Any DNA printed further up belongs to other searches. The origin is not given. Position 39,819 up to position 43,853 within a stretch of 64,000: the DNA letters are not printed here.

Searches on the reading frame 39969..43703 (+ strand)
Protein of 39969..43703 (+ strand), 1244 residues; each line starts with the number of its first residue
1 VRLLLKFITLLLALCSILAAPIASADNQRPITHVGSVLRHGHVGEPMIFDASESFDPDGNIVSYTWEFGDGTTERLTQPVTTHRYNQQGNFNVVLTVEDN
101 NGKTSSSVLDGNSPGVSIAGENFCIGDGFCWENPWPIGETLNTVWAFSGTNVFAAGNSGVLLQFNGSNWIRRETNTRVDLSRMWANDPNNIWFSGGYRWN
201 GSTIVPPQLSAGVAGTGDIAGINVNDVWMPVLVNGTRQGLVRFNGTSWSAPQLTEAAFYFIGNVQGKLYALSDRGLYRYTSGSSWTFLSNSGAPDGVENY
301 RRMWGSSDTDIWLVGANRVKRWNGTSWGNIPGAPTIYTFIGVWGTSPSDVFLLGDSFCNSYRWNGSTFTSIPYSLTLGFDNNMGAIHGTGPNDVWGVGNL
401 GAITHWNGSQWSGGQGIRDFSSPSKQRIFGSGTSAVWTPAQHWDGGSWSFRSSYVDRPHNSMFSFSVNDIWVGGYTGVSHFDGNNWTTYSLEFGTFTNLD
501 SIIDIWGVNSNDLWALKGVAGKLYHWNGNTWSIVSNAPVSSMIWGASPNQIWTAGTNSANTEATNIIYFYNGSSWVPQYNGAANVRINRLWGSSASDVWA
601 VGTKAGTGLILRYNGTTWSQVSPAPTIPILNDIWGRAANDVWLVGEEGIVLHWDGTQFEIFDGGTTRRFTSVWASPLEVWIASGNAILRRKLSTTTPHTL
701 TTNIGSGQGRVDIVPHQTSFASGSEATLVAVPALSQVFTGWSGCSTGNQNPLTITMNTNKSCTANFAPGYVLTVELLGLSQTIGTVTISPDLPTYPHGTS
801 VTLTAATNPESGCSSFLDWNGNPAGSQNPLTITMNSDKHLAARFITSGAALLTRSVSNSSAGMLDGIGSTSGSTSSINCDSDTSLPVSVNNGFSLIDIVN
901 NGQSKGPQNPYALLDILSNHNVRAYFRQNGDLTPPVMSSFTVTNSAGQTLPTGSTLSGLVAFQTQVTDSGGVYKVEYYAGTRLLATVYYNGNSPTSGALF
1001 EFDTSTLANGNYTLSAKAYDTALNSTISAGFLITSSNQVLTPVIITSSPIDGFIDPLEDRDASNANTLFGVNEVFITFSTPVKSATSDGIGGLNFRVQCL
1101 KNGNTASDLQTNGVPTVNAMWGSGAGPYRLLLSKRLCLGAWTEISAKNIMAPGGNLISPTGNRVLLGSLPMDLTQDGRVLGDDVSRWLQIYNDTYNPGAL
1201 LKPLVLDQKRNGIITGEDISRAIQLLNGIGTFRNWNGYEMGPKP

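Call 37: search_protein_families(library=pfam, proteins=[window:39969-43703:+], max_evalue=0.00001)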
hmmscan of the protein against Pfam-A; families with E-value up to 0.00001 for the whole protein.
window:39969-43703:+ (1244 aa): 4 families
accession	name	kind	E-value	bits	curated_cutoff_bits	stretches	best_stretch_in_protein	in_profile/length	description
PF18911.6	PKD_4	-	4.8e-19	68.6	27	1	28-107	2-78/85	PKD domain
PF18998.6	Flg_new_2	-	2.2e-16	60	23.6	1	706-768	8-71/73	Divergent InlB B-repeat domain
PF00801.26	PKD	-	9e-16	58.1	23.5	1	42-108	12-76/80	PKD domain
PF17957.7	Big_7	-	9.2e-06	26.7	24.1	1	952-1016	10-70/70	Bacterial Ig domain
